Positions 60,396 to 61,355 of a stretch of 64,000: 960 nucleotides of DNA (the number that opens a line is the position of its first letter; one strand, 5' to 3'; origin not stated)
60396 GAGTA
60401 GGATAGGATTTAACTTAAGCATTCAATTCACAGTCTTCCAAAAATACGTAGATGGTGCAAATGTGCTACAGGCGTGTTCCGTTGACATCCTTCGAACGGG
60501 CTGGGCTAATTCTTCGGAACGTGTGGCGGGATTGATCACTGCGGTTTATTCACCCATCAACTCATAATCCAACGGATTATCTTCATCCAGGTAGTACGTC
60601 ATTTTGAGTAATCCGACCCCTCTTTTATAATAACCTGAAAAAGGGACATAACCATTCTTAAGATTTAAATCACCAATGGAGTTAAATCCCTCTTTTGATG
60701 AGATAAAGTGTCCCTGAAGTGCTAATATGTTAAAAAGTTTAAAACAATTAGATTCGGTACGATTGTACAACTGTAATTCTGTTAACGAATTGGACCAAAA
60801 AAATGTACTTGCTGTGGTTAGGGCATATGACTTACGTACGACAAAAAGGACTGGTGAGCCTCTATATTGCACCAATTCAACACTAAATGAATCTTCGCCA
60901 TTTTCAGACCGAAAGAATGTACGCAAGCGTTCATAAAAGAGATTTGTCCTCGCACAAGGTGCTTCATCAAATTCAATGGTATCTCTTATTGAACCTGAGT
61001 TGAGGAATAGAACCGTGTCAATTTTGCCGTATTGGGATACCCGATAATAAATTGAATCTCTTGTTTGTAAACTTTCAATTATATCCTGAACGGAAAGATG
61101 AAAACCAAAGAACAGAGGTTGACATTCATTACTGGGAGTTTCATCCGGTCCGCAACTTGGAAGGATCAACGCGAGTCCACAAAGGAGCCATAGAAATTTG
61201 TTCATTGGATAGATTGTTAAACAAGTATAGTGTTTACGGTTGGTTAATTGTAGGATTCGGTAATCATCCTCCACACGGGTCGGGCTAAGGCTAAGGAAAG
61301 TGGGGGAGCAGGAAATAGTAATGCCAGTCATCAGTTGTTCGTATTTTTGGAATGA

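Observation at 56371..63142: Dynamic array of paralogous small lipoprotein genes: two intact copies plus at least three decayed fragments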

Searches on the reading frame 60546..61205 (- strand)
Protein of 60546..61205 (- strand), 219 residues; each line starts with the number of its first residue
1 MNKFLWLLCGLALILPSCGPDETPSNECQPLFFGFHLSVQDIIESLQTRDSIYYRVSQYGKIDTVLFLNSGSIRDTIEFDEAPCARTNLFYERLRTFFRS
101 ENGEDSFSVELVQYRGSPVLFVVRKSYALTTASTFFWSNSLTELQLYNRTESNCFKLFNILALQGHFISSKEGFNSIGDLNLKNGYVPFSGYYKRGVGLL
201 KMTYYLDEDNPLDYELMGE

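Call 8: search_protein_families(library=pfam, proteins=[window:60546-61205:-], max_evalue=1)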
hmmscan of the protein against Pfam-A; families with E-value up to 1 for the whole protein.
window:60546-61205:- (219 aa): 0 families

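Call 9: search_protein_families(library=ncbifam, proteins=[window:60546-61205:-], max_evalue=1)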
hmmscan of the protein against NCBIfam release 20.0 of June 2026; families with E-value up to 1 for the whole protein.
window:60546-61205:- (219 aa): 0 families

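Call 11: find_homologous_proteins(query=window:60546-61205:-, max_evalue=0.001)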
Query window:60546-61205:- (219 aa): 2 proteins with E <= 0.001 among 180 candidates.
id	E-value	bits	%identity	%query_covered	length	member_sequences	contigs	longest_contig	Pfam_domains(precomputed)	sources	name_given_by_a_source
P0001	1.7e-144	497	100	100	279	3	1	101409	-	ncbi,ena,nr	ncbi:MAG: hypothetical protein KDC76_00045 [Bacteroidetes bacterium]|nr:hypothetical protein [Bacter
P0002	1.2e-81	292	77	79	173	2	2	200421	-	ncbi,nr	ncbi:MAG: hypothetical protein H6608_06385 [Flavobacteriales bacterium]|nr:hypothetical protein [Bac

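Call 12: find_encoding_contigs(protein=P0002, flank=10000, max_places=4)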
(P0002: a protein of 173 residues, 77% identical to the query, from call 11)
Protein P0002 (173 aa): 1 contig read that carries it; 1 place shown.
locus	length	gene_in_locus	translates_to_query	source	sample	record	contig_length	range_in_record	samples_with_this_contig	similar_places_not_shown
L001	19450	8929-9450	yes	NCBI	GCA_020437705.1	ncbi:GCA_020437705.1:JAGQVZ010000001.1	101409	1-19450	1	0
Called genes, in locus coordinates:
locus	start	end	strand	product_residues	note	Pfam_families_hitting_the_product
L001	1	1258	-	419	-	PF03062:MBOAT, PF13813:MBOAT_2 (faint)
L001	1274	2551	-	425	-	PF12770:CHAT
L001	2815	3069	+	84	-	PF01541:GIY-YIG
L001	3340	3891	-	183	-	PF01797:Y1_Tnp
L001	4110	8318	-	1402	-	PF01839:FG-GAP (weak), PF13517:FG-GAP_3, PF01839:FG-GAP, PF13517:FG-GAP_3, PF01839:FG-GAP, PF01839:FG-GAP, PF01839:FG-GAP, PF13517:FG-GAP_3, +11 more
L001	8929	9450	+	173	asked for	-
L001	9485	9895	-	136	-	-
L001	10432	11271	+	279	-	-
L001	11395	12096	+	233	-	-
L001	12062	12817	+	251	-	-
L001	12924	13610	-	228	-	-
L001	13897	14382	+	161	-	-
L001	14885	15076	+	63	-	-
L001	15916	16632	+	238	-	PF20772:TACO1_YebC_N, PF01709:Transcrip_reg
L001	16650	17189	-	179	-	-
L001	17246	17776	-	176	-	-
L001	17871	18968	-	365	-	PF01544:CorA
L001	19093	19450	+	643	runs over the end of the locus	PF26549:Tricorn_N, PF05448:AXE1 (weak), PF01738:DLH, PF02129:Peptidase_S15, PF20434:BD-FAE, PF12146:Hydrolase_4 (faint), PF00326:Peptidase_S9, PF07859:Abhydrolase_3 (faint)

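Call 13: find_encoding_contigs(protein=P0001, flank=10000, max_places=4)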
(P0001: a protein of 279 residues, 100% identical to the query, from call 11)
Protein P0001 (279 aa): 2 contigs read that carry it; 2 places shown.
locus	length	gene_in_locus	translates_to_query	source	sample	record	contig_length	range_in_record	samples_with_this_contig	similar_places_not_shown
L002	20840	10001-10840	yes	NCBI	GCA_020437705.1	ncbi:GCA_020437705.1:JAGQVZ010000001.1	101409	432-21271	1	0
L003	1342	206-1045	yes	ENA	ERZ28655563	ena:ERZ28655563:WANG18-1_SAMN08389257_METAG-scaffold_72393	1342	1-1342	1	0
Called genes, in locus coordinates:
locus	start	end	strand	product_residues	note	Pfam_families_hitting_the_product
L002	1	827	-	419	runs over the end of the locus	PF03062:MBOAT, PF13813:MBOAT_2 (faint)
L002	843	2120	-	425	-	PF12770:CHAT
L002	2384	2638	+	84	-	PF01541:GIY-YIG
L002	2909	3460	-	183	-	PF01797:Y1_Tnp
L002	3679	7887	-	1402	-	PF01839:FG-GAP (weak), PF13517:FG-GAP_3, PF01839:FG-GAP, PF13517:FG-GAP_3, PF01839:FG-GAP, PF01839:FG-GAP, PF01839:FG-GAP, PF13517:FG-GAP_3, +11 more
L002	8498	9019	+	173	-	-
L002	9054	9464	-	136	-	-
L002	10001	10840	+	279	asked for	-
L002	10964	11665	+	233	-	-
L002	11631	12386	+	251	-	-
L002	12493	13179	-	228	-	-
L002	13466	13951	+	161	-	-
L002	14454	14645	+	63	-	-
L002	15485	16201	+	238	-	PF20772:TACO1_YebC_N, PF01709:Transcrip_reg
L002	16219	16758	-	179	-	-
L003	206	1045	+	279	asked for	-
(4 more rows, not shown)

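Call 24: find_homologous_proteins(query=A1, max_evalue=0.01)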
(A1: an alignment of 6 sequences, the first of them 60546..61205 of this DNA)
Query A1 (6 sequences) (219 aa, profile of the alignment): 4 proteins with E <= 0.01 among 2205 candidates.
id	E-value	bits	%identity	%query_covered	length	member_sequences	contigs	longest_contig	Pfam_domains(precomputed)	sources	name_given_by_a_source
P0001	3.7e-93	329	100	100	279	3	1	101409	-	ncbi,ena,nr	ncbi:MAG: hypothetical protein KDC76_00045 [Bacteroidetes bacterium]|nr:hypothetical protein [Bacter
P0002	6.1e-72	260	77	79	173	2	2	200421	-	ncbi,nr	ncbi:MAG: hypothetical protein H6608_06385 [Flavobacteriales bacterium]|nr:hypothetical protein [Bac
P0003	1.5e-65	239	25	67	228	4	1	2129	-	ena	-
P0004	3.5e-33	133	19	27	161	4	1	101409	-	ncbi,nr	ncbi:MAG: hypothetical protein KDC76_00065 [Bacteroidetes bacterium]|nr:hypothetical protein [Bacter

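Call 28: search_protein_families(library=ncbifam, proteins=[L001:3340-3891:-, L001:2815-3069:+, L001:1274-2551:-], max_evalue=0.01)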
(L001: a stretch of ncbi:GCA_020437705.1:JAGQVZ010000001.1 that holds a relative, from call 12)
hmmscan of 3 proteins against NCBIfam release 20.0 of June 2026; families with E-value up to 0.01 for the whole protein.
L001:3340-3891:- (183 aa): 2 families
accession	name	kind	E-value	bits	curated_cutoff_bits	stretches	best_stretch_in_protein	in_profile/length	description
NF047646.1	REP_Tyr_transpos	equivalog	3.8e-28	98.2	80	1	7-165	5-146/146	REP-associated tyrosine transposase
NF033573.1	transpos_IS200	equivalog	6e-07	29.7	55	1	36-103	34-103/126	IS200/IS605 family transposase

L001:2815-3069:+ (84 aa): 0 families

L001:1274-2551:- (425 aa): 1 family
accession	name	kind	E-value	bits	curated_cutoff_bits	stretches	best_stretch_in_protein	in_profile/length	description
NF041237.1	CAS_csx29_CRASP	exception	0.00017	20.6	300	1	271-385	523-632/670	type III-E CRISPR-associated TPR-CHAT protein Csx29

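Call 34: search_protein_representatives(alignment_id=A2)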
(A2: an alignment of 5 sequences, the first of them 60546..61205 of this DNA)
Query: 5 sequences, 217 profile positions. Proteins with E-value up to 0.001 (for the whole library): 23; up to 1e-10: 10; up to 1e-30: 5. The best 23 are listed.
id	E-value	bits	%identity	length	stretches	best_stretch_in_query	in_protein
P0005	1.2e-85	302.8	-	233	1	3-217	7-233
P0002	6.5e-74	264.4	-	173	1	46-217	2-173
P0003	2.5e-70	252.7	-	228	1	3-216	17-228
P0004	5.6e-46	173.1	-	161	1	60-215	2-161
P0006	2.7e-36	141.4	-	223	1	5-216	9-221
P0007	3.7e-14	69.1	-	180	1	47-201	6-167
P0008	5.7e-14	68.5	-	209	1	3-216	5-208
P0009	4.2e-13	65.7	-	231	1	4-200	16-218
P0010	5.8e-11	58.7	-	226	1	1-216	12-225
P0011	6.5e-11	58.5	-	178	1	45-207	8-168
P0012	1.2e-09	54.4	-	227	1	8-205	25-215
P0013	6.3e-09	52.0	-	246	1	13-202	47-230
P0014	1.1e-08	51.2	-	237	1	3-204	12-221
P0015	1.8e-08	50.5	-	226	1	3-214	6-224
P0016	2.8e-07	46.6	-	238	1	6-217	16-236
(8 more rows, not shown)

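Call 36: predict_structure(alignment_id=A2)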
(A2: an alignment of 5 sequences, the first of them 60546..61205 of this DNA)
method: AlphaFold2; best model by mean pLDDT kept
length: 219 residues; sequences in the alignment: 5
mean_pLDDT: 48.3   pTM: 0.50
mean pLDDT of the five models: 48.3, 40.9, 35.2, 32.6, 31.8
residues with pLDDT >= 90: 0; 70-90: 36; 50-70: 67; < 50: 116
segments of 3 or more residues with pLDDT < 50: 1-38, 79-89, 116-118, 127-189
pLDDT, mean of each block of 10 residues (from residue 1): 40 35 36 38 60 78 80 64 41 70 67 55 43 22 27 27 26 30 42 56 61 67
secondary structure, 60 per line:
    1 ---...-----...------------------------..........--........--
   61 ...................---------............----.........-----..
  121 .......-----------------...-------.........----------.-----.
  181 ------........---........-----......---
elements in order: H39-48 E51-58 E61-79 E89-100 E105-113 E119-127 E145-147 H157-163 E187-194 E198-205 E211-216

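Call 41: search_solved_structures(query=A5, max_evalue=10)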
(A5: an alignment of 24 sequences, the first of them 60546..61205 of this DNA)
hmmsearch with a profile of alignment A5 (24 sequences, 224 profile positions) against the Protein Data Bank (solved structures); distinct sequences matched with E-value up to 10: 1.
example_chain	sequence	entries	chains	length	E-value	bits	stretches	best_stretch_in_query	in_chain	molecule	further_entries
8b2m_A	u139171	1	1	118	0.074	15.9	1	1-42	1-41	Tannerella forsythia Potempin A (PotA)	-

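Call 42: search_protein_families(library=pfam, alignment_id=A5, max_evalue=0.1)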
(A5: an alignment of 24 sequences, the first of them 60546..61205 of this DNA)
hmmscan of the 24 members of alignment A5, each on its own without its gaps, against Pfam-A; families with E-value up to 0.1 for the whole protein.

A. member 1, window:60546-61205:- (219 aa): 0 families

B. families by the number of members that match (of 24 scanned): 6 families
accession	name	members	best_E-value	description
PF09419.16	PGP_phosphatase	1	0.023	Mitochondrial PGP phosphatase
PF06972.17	GIP1_N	1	0.034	GBF-interacting protein 1 N-terminal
PF24208.1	Beta-tre_PLH30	1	0.047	Endo-acting ulvan lyase beta-trefoil domain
PF00535.33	Glycos_transf_2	1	0.07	Glycosyl transferase family 2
PF25356.1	PH_trem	1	0.075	Trematode PH-like domain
PF01477.28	PLAT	1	0.1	PLAT/LH2 domain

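Call 43: find_encoding_contigs(protein=P0010, flank=10000, max_places=3)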
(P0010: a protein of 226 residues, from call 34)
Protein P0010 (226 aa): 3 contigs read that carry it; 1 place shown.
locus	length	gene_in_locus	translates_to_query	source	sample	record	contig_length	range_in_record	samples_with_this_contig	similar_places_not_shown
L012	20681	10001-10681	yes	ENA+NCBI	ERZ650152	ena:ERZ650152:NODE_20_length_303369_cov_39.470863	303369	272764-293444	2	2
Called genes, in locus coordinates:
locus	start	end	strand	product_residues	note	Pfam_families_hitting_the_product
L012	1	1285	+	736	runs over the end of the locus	PF14870:PSII_BNR (faint), PF15902:Sortilin-Vps10, PF00801:PKD, PF18911:PKD_4, PF18962:Por_Secre_tail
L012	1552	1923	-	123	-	PF05154:TM2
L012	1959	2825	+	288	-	-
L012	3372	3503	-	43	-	-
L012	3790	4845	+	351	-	PF03435:Sacchrp_dh_NADP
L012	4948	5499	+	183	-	PF04832:SOUL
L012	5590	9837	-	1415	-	PF01447:Peptidase_M4, PF00431:CUB (faint), PF02868:Peptidase_M4_C, PF00801:PKD (weak), PF18911:PKD_4, PF00801:PKD, PF18911:PKD_4, PF13585:CHU_C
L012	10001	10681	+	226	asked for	-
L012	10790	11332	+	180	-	-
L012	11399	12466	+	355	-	PF01073:3Beta_HSD, PF01370:Epimerase, PF05368:NmrA, PF07993:NAD_binding_4, PF16363:GDP_Man_Dehyd, PF13460:NAD_binding_10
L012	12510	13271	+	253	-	-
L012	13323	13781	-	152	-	PF05360:YiaAB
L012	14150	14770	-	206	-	PF00027:cNMP_binding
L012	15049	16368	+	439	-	-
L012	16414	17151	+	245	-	-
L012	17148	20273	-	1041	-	PF07661:MORN_2 (faint)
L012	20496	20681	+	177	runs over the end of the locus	PF08922:DUF1905, PF13376:OmdA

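Call 44: find_encoding_contigs(protein=P0009, flank=10000, max_places=3)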
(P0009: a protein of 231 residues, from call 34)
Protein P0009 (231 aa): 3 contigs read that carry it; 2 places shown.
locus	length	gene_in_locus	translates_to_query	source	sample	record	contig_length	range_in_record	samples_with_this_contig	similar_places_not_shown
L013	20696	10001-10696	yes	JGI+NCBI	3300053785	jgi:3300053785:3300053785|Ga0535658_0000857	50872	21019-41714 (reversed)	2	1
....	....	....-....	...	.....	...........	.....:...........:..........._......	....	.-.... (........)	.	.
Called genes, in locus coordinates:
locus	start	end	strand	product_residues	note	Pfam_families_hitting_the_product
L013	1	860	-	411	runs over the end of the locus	PF02321:OEP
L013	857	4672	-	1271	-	PF00873:ACR_tran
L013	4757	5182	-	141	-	PF26622:DUF8199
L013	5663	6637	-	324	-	-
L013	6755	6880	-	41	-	-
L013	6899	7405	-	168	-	-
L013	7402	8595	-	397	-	-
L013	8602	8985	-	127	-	-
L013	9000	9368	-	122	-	-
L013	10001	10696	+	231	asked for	-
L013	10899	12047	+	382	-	PF13173:AAA_14, PF13401:AAA_22 (faint), PF13635:DUF4143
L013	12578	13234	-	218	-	PF21845:DUF6904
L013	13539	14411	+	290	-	PF02661:Fic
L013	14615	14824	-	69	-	-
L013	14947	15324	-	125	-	PF03062:MBOAT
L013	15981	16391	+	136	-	PF05598:DUF772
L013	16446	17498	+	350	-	-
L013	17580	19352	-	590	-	PF03781:FGE-sulfatase (faint)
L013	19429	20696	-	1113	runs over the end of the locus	PF14903:WG_beta_rep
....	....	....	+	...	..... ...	-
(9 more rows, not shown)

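Call 45: search_protein_families(library=pfam, proteins=[L001:4110-8318:-, L012:10790-11332:+, L012:12510-13271:+, L013:9000-9368:-, L013:8602-8985:-, L013:7402-8595:-], max_evalue=0.001)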
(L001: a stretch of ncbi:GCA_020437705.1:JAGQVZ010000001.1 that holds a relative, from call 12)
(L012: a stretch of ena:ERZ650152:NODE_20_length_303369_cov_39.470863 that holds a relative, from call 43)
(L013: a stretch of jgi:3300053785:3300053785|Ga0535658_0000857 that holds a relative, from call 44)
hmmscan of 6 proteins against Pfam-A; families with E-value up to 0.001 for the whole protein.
L001:4110-8318:- (1402 aa): 5 families
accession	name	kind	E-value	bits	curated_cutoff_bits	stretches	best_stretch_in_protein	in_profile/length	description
PF01839.29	FG-GAP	-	1e-99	325.7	22.1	14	613-642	5-33/37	FG-GAP repeat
PF13517.12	FG-GAP_3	-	9.9e-50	167.4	26.9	8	431-503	1-60/61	FG-GAP-like repeat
PF21955.1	CarG-like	-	2.9e-10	40.8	28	0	247-269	9-30/144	Carbapenem resistance protein CarG-like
PF14312.12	FG-GAP_2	-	1.8e-09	38.1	23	1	789-832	13-49/49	FG-GAP repeat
PF18962.6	Por_Secre_tail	-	0.00051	20.7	27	0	1326-1381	2-61/75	Secretion system C-terminal sorting domain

L012:10790-11332:+ (180 aa): 0 families

L012:12510-13271:+ (253 aa): 0 families

L013:9000-9368:- (122 aa): 0 families

L013:8602-8985:- (127 aa): 0 families

L013:7402-8595:- (397 aa): 0 families

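Call 46: predict_structure(alignment_id=A5)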
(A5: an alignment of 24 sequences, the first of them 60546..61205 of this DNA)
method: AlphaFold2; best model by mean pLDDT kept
length: 219 residues; sequences in the alignment: 24
mean_pLDDT: 88.0   pTM: 0.81
mean pLDDT of the five models: 88.0, 87.0, 86.9, 86.3, 85.7
residues with pLDDT >= 90: 153; 70-90: 33; 50-70: 33; < 50: 0
segments of 3 or more residues with pLDDT < 50: none
pLDDT, mean of each block of 10 residues (from residue 1): 71 64 66 94 95 97 98 95 71 98 97 93 96 66 90 92 93 94 85 94 93 94
secondary structure, 60 per line:
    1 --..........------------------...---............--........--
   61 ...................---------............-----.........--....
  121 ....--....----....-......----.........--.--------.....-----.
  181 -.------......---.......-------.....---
elements in order: H3-12 E31-33 H37-48 E51-58 E61-79 E89-100 E106-114 E117-124 E127-130 H135-138 E140-145 E150-158 H170-173 E189-194 E198-204 E212-216

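Call 55: find_encoding_contigs(protein=P0006, flank=10000, max_places=6)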
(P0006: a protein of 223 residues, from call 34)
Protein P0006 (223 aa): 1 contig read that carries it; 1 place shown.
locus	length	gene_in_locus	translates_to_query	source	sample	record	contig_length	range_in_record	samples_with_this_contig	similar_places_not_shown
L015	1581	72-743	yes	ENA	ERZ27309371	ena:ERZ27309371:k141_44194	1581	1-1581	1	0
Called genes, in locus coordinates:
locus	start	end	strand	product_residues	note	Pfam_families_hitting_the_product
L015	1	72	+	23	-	?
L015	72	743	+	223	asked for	-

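Call 56: fold_search(model_id=the predicted structure, library=pdb)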
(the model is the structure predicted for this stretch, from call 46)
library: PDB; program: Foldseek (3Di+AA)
matches with E <= 10: 411; with E <= 0.001: 0
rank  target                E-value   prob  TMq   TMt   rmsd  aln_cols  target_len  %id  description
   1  6jl9                  7.2e-03  0.92  0.23  0.26  12.1       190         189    9  Crystal structure of a frog ependymin related protein (released 2019-07-10)
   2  7z6w                  7.2e-03  0.54  0.19  0.22  15.5       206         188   11  Complex of E. coli LolA and lipoprotein (released 2022-09-07)
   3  8v1k_A                9.9e-03  0.44  0.20  0.22  14.8       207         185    9  Crystal structure of outer membrane lipoprotein carrier protein (LolA) from Francisella tularensis (released 2023-11-29)
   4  3mha_B                1.0e-02  0.87  0.28  0.30  16.7       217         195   11  Crystal structure of LprG from Mycobacterium tuberculosis bound to PIM (released 2010-09-01)
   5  2zpc                  1.1e-02  0.41  0.20  0.22  15.2       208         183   10  Crystal structure of the R43L mutant of LolA in the closed form (released 2008-08-05)
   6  3mh8_B                1.2e-02  0.84  0.27  0.30  15.5       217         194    8  Crystal structure of LprG from Mycobacterium tuberculosis (released 2010-09-01)
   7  8chx_B                1.2e-02  0.69  0.22  0.26  10.8       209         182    9  Structure and function of LolA from Vibrio cholerae (released 2023-06-21)
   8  7arm_A                1.3e-02  0.63  0.23  0.26  10.4       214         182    8  LolCDE in complex with lipoprotein and LolA (released 2021-04-07)
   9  4ki3_K                1.3e-02  0.41  0.20  0.24  15.2       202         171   10  1.70 Angstrom resolution crystal structure of outer-membrane lipoprotein carrier protein (lolA) from Yersinia pestis C (released 2013-05-15)
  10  3mha_A                1.6e-02  0.77  0.27  0.30  15.4       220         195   10  Crystal structure of LprG from Mycobacterium tuberculosis bound to PIM (released 2010-09-01)
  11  7z6x                  1.8e-02  0.38  0.19  0.22  15.7       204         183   12  Complex of E. coli LolA R43L mutant and lipoprotein (released 2022-09-07)
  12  2w7q_A                1.8e-02  0.35  0.20  0.22  12.0       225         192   11  Structure of Pseudomonas aeruginosa LolA (released 2009-12-29)
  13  1iwl                  1.9e-02  0.54  0.21  0.25  12.3       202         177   12  Crystal Structure of the Lipoprotein Localization Factor, LolA (released 2003-07-15)
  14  9gtx_B                1.9e-02  0.47  0.19  0.24  16.1       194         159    8  Structural and functional analysis of the Helicobacter pylori lipoprotein chaperone LolA (released 2024-12-18)
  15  3mh8_A                2.0e-02  0.75  0.27  0.30  15.5       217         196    9  Crystal structure of LprG from Mycobacterium tuberculosis (released 2010-09-01)
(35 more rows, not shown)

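Call 61: find_encoding_contigs(protein=P0012, flank=8000, max_places=2)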
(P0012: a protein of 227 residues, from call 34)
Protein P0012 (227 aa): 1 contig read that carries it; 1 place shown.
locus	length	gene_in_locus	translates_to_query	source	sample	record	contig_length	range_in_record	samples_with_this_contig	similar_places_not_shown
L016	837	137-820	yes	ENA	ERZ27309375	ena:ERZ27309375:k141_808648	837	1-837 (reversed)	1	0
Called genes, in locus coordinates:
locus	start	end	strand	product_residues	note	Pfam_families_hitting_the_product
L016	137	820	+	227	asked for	-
